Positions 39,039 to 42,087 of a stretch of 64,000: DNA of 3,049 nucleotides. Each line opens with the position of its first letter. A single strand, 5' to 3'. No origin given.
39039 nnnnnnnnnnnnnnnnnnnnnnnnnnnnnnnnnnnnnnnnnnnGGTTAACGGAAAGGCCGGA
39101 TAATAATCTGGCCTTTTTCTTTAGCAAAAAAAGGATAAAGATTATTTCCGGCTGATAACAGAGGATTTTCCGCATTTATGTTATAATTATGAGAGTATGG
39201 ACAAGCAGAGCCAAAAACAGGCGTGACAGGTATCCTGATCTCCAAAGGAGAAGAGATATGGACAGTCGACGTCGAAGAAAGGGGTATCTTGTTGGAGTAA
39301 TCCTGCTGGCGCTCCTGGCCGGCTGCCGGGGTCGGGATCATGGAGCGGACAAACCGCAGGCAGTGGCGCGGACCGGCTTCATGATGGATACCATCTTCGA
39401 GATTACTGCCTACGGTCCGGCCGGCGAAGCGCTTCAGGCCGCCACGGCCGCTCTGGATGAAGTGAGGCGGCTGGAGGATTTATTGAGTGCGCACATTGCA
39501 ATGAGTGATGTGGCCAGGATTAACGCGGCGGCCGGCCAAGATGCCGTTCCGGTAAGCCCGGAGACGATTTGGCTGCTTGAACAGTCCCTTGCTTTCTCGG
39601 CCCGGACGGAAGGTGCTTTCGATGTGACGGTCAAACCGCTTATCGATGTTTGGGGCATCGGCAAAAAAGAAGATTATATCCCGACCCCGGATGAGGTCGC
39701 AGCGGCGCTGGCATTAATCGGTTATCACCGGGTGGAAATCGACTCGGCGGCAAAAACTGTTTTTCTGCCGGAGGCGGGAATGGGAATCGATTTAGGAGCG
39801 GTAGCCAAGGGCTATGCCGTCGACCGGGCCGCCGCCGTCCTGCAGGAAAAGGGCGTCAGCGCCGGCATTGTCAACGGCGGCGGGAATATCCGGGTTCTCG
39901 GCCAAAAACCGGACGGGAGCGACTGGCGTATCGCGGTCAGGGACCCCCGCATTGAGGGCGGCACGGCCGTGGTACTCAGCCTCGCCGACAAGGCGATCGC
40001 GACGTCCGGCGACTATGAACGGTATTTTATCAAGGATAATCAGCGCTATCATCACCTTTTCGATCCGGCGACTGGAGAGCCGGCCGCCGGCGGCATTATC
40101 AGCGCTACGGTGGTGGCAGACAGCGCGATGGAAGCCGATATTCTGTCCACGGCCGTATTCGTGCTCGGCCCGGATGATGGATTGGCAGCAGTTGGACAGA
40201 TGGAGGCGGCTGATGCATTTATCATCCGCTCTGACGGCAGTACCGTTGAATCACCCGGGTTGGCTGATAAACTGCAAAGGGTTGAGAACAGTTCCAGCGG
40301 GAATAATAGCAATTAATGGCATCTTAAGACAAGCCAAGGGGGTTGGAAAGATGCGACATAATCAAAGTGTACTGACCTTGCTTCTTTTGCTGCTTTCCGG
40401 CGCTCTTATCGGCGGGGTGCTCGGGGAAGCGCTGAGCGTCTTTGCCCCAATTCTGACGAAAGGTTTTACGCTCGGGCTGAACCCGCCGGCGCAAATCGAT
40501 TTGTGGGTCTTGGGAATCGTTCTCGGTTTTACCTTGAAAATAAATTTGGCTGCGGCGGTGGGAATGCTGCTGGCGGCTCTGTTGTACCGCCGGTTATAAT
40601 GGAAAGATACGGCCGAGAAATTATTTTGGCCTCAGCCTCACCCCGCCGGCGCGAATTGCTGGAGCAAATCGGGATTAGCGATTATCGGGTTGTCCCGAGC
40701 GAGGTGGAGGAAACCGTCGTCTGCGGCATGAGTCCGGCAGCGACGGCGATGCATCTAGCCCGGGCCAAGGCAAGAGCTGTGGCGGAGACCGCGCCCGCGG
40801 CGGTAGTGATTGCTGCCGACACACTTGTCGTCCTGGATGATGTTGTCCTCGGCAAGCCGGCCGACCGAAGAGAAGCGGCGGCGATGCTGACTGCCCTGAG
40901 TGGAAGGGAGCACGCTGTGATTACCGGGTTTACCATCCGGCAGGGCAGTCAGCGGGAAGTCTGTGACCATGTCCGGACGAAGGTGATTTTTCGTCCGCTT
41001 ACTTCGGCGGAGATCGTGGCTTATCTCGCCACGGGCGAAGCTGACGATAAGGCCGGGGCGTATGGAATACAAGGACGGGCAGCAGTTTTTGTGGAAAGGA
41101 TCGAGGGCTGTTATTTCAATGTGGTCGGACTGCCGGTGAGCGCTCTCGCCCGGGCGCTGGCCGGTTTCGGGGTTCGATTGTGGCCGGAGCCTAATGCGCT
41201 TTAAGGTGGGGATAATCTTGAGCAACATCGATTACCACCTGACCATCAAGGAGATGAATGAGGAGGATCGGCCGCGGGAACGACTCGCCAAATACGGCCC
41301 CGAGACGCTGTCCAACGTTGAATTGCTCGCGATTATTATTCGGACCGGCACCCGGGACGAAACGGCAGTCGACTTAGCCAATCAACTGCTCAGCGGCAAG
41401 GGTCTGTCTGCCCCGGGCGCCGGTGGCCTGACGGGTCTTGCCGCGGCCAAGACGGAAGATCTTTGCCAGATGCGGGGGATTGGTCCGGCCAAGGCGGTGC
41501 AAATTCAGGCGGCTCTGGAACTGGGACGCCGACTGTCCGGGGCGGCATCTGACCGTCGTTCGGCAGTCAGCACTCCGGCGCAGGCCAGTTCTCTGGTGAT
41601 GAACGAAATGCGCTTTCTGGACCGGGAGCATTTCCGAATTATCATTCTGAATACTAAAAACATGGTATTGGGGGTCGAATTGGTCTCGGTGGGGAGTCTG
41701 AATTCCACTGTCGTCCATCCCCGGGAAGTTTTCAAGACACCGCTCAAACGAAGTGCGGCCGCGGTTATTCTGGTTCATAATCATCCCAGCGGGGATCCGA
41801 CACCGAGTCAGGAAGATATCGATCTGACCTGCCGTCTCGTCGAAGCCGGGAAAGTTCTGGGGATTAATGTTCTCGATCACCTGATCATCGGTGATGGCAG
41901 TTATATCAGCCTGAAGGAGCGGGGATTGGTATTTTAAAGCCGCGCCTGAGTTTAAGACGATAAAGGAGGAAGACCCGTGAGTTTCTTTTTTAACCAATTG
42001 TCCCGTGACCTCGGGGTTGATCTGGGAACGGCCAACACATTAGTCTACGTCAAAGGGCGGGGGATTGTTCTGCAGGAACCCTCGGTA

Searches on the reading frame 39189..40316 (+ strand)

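Call 15: search_protein_families(library=ncbifam, max_evalue=1e-10, proteins=[window:39189-40316:+])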
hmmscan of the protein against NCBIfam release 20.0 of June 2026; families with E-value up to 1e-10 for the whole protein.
window:39189-40316:+ (375 aa): 1 family
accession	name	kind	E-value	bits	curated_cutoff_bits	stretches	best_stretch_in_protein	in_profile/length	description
NF007774.0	PRK10461.1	equivalog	9e-49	166.2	498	1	37-350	11-332/351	FAD:protein FMN transferase ApbE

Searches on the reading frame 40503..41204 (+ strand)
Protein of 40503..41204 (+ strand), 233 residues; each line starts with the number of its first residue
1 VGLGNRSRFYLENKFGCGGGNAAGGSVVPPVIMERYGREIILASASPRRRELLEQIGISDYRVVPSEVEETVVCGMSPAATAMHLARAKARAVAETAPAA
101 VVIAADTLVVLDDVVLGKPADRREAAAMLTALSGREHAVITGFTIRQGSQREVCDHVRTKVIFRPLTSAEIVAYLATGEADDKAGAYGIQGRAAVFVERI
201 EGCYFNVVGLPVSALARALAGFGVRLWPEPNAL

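Call 15: search_protein_families(library=ncbifam, max_evalue=1e-10, proteins=[window:40503-41204:+])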
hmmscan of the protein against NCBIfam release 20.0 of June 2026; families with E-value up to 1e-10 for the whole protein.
window:40503-41204:+ (233 aa): 14 families
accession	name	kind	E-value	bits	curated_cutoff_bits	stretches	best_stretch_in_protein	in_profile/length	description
NF010948.0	PRK14368.1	equivalog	8.9e-59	198.1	291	1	38-220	5-187/193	Maf-like protein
NF000867.0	PRK00078.1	equivalog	3.4e-54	183.5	249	1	39-226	2-192/192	Maf-like protein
NF010942.0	PRK14362.1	equivalog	8.4e-54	182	290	1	39-224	13-200/210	Maf-like protein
NF010945.0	PRK14365.1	equivalog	2.7e-53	180.5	273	1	38-227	2-192/197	Maf-like protein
NF010941.0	PRK14361.1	equivalog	5.1e-53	179.5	272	1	39-228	7-193/194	Maf-like protein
TIGR00172.1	maf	subfamily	1.8e-52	177.6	117.15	1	39-219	4-184/185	Maf family nucleotide pyrophosphatase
NF002401.0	PRK01441.1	equivalog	1.4e-40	139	317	1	39-223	6-196/207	Maf-like protein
NF010944.0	PRK14364.1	equivalog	1.7e-39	135.2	311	1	42-215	1-172/181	Maf-like protein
NF010943.0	PRK14363.1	equivalog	5.2e-39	133.9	273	1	40-216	3-177/204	Maf-like protein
NF003403.0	PRK04694.1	equivalog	9e-38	129.9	300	1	41-223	3-188/190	Maf-like protein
NF010946.0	PRK14366.1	equivalog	2.5e-35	121.7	284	1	39-213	6-180/195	Maf-like protein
NF010947.0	PRK14367.1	equivalog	8e-35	119.8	315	1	40-225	4-194/202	Maf-like protein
NF002690.0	PRK02478.1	equivalog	4.7e-29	101.4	269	1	39-219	4-191/199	Maf-like protein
NF003141.0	PRK04056.1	equivalog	2.3e-22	79.5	161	1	39-219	1-180/181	septum formation inhibitor Maf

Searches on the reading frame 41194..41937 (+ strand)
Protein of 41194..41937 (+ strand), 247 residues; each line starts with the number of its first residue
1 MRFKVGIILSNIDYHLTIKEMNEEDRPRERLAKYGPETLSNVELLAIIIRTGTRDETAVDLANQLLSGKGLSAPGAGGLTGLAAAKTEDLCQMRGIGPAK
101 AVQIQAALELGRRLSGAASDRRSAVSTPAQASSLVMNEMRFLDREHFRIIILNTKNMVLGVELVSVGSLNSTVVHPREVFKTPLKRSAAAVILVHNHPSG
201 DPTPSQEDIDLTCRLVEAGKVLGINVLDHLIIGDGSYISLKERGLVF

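Call 15: search_protein_families(library=ncbifam, max_evalue=1e-10, proteins=[window:41194-41937:+])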
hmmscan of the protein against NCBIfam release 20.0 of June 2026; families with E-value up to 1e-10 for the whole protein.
window:41194-41937:+ (247 aa): 2 families
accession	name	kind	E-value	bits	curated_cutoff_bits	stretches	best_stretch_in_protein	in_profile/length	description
NF000642.1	PRK00024.1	equivalog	1.7e-77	259.8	180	1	28-245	1-211/212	RadC family protein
TIGR00608.1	radc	subfamily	3.8e-72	242.6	133.85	1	26-245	1-217/218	RadC family protein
